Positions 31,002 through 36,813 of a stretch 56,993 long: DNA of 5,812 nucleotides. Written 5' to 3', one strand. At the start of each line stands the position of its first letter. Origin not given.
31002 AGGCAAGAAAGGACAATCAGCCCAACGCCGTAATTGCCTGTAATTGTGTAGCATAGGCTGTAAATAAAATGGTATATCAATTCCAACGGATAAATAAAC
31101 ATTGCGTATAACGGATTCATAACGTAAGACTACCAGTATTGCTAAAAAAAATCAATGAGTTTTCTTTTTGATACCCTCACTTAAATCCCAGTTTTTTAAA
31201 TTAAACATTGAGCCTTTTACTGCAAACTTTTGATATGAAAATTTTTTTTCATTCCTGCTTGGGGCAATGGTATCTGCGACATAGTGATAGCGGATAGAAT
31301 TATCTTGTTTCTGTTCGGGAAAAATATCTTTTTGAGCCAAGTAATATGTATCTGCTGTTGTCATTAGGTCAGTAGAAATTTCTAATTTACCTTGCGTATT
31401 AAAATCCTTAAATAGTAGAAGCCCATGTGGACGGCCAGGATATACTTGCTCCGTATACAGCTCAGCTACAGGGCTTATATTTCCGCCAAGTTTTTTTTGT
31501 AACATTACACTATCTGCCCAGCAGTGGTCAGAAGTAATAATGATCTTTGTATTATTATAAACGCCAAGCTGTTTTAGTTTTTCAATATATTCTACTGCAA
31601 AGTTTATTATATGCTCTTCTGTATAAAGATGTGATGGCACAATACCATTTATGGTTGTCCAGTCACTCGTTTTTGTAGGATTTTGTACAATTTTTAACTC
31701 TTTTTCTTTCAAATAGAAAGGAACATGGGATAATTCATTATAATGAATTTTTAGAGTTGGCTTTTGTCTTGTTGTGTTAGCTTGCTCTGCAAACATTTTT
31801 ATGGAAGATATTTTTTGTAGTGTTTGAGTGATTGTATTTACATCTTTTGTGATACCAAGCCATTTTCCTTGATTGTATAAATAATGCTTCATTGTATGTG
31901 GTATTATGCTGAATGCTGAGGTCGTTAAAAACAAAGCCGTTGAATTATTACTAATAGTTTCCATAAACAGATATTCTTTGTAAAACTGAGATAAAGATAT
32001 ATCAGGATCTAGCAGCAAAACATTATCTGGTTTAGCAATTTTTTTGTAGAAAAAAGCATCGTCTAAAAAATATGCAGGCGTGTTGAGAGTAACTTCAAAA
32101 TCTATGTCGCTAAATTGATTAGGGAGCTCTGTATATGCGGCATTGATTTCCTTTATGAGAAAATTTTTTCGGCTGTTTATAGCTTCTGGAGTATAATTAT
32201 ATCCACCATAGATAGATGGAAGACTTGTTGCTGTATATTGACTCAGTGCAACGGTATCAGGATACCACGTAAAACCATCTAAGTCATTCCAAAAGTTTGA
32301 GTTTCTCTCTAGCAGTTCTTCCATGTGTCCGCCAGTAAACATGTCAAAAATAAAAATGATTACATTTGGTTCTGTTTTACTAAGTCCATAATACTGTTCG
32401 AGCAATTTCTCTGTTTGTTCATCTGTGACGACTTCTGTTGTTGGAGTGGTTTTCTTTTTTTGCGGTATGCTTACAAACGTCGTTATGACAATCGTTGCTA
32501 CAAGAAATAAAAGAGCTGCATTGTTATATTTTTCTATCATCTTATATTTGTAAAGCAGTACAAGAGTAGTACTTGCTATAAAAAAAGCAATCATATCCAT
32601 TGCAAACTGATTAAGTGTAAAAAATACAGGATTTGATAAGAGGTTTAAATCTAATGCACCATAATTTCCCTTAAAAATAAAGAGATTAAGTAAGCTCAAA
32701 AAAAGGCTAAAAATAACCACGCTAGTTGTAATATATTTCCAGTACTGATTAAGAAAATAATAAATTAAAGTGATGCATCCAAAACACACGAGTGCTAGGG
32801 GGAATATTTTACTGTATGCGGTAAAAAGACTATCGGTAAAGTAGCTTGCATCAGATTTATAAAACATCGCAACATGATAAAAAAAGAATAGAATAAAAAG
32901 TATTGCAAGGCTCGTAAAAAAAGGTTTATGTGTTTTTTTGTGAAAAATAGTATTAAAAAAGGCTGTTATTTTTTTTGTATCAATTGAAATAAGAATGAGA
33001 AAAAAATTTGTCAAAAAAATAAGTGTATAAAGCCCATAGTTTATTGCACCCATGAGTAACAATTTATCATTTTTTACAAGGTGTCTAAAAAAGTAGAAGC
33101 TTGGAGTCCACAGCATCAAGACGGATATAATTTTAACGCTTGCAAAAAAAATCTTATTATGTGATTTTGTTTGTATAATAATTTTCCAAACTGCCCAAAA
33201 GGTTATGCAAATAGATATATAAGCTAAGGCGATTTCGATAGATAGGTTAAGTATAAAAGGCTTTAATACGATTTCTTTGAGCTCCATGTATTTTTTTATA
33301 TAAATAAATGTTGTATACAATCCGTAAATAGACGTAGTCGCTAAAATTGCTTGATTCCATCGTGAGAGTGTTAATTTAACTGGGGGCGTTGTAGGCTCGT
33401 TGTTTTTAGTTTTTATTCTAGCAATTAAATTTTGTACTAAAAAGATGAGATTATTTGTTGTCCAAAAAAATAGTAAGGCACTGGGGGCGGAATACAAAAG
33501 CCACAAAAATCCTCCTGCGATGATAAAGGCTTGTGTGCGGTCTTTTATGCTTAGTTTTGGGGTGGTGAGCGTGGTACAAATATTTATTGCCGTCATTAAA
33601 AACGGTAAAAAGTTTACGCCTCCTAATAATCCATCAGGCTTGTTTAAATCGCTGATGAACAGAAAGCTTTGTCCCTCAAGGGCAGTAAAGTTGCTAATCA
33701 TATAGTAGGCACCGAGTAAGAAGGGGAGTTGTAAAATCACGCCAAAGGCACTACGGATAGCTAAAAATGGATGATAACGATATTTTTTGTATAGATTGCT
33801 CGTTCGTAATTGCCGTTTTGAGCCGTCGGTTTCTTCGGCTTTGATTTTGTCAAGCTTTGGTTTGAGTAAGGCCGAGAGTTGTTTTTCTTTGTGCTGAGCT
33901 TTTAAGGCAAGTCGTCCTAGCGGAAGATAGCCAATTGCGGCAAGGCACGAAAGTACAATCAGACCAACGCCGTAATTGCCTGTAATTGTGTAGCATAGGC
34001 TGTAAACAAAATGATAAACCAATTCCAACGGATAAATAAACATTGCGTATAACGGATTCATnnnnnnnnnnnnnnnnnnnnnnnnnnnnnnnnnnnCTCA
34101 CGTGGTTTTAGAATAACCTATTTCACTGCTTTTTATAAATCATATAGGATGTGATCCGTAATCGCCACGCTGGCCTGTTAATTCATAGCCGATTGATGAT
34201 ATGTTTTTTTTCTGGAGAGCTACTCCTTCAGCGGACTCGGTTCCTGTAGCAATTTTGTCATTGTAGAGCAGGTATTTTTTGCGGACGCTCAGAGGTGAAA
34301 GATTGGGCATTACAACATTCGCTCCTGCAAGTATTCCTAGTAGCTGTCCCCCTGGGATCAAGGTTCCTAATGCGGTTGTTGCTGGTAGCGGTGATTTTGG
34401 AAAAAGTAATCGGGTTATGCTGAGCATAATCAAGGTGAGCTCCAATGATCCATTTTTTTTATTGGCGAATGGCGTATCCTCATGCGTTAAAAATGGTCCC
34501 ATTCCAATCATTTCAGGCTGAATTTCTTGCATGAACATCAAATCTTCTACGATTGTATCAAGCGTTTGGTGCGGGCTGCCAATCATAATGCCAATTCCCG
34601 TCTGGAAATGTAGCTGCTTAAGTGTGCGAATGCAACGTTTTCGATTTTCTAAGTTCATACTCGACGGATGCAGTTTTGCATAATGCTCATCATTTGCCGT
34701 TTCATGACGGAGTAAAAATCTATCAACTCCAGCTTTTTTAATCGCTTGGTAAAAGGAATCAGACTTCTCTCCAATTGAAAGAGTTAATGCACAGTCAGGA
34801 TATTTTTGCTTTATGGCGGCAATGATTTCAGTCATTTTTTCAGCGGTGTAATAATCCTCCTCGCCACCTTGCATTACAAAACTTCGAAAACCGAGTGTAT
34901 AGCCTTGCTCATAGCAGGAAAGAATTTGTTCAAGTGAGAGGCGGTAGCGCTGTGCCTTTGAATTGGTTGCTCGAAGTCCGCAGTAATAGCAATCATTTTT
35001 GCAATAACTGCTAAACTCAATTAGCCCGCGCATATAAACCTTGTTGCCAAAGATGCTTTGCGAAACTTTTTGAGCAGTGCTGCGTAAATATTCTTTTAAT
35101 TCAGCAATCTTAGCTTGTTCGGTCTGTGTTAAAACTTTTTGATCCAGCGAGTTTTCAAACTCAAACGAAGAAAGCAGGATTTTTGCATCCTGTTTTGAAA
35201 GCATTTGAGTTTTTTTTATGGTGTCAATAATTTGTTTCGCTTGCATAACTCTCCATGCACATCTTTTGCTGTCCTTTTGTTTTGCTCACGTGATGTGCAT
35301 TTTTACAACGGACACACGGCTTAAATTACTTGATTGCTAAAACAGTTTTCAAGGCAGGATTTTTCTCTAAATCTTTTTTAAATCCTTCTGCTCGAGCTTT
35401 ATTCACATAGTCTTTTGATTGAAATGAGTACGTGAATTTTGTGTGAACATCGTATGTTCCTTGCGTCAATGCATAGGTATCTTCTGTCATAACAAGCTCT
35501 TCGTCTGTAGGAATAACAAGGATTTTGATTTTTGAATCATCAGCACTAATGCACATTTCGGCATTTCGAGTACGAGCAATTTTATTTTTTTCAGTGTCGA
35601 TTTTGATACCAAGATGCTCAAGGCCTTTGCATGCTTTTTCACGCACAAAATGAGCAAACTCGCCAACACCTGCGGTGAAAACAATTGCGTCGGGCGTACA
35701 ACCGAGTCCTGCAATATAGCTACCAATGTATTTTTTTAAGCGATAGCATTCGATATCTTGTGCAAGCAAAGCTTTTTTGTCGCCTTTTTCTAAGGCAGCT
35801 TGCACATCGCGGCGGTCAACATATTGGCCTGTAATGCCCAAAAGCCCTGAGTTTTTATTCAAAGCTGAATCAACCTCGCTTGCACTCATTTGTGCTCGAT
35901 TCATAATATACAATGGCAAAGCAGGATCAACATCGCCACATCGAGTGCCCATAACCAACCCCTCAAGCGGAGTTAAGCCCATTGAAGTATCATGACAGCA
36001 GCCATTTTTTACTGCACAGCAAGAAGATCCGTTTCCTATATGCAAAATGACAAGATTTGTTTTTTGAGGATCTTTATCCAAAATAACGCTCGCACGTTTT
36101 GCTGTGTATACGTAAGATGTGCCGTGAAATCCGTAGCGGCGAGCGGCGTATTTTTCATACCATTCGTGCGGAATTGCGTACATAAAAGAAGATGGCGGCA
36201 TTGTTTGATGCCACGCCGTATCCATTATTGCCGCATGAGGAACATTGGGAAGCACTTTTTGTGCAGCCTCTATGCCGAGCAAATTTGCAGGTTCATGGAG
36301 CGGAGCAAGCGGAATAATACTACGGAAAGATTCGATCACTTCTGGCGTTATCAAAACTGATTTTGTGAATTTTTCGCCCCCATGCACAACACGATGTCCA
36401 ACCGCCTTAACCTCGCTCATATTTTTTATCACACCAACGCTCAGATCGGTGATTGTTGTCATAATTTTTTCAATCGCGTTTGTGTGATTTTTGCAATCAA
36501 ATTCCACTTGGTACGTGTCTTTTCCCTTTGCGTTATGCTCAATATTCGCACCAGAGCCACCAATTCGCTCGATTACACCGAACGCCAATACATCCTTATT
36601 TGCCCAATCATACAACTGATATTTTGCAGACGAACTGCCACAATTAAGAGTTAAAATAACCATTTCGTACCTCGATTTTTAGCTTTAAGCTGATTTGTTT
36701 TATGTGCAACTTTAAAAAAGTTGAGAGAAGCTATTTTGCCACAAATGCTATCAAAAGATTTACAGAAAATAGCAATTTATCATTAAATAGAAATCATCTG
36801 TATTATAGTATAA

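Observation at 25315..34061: Tandem triplet of ~960-aa fusion proteins: a full YidC/Oxa1 insertase core joined to a polytopic region and an LtaS/EptA-like phosphotransferase ectodomain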

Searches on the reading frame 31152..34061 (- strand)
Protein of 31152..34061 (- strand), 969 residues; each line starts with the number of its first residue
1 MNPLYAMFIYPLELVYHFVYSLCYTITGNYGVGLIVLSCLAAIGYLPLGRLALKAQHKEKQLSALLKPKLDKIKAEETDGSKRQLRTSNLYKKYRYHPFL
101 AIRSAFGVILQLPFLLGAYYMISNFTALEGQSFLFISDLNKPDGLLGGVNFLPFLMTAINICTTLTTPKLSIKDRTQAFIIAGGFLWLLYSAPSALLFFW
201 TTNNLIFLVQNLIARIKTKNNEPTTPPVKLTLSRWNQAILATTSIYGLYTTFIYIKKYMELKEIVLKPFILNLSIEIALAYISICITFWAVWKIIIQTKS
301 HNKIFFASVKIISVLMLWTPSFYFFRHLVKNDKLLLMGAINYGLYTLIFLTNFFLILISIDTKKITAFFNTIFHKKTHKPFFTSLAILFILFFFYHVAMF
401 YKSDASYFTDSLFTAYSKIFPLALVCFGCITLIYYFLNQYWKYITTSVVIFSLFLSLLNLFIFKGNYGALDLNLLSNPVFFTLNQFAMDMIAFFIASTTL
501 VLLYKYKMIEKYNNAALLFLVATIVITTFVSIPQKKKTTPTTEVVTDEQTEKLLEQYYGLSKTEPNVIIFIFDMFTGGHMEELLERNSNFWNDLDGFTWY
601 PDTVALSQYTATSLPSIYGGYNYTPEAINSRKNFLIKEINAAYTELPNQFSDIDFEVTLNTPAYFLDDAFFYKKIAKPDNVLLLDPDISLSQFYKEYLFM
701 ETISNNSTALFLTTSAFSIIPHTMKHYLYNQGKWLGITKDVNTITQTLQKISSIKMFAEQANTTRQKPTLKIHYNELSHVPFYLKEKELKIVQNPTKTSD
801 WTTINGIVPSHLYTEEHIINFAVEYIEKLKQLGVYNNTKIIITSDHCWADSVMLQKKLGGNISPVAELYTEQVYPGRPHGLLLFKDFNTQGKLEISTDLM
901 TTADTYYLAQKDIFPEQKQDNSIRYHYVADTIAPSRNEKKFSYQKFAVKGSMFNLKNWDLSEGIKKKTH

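Call 3: search_protein_families(library=pfam, proteins=[window:31152-34061:-], max_evalue=1)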
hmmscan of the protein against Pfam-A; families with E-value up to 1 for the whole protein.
window:31152-34061:- (969 aa): 1 family
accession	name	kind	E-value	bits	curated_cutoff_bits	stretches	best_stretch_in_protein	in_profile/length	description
PF02096.25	60KD_IMP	-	6.5e-20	72.2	35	1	30-214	1-161/163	60Kd inner membrane protein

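Call 4: search_protein_families(library=ncbifam, proteins=[window:31152-34061:-], max_evalue=1)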
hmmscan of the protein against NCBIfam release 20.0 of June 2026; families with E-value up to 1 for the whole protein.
window:31152-34061:- (969 aa): 4 families
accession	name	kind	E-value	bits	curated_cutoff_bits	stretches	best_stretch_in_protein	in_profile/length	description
NF002355.0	PRK01318.2-2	equivalog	9.2e-20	70.6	891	1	7-220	374-600/602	membrane protein insertase YidC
TIGR03592.1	yidC_oxa1_cterm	subfamily_domain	8.8e-19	68.3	84.3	1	29-214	1-189/191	membrane protein insertase YidC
NF002356.0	PRK01318.2-3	equivalog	5e-11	41.7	460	1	26-219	369-576/627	membrane protein insertase YidC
NF001300.0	PRK00247.1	equivalog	0.014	14.7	375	0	192-224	247-279/429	membrane protein insertase YidC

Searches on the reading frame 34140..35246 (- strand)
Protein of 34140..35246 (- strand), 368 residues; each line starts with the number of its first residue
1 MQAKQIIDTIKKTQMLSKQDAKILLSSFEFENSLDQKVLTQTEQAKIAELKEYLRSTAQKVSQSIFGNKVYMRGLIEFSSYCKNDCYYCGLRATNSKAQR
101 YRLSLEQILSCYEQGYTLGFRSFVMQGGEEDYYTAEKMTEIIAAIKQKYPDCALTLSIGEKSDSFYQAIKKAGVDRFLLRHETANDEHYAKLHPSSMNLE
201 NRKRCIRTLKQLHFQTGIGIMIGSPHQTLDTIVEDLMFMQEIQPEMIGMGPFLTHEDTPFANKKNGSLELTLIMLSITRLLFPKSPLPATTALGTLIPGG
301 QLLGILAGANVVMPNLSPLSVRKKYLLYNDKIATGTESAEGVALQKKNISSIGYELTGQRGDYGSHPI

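Call 8: search_protein_families(library=pfam, proteins=[window:34140-35246:-], max_evalue=0.00001)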
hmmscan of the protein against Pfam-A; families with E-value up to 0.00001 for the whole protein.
window:34140-35246:- (368 aa): 1 family
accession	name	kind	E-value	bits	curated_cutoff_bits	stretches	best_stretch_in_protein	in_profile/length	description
PF04055.27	Radical_SAM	-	1.4e-16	61.5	29.5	1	76-238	1-165/166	Radical SAM superfamily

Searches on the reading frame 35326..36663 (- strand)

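Call 8: search_protein_families(library=pfam, proteins=[window:35326-36663:-], max_evalue=0.00001)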
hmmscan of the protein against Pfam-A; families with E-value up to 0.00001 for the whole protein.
window:35326-36663:- (445 aa): 1 family
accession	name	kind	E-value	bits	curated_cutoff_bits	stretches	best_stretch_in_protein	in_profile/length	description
PF00871.23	Acetate_kinase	-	1.4e-143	478.8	22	1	3-393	2-391/392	Acetokinase family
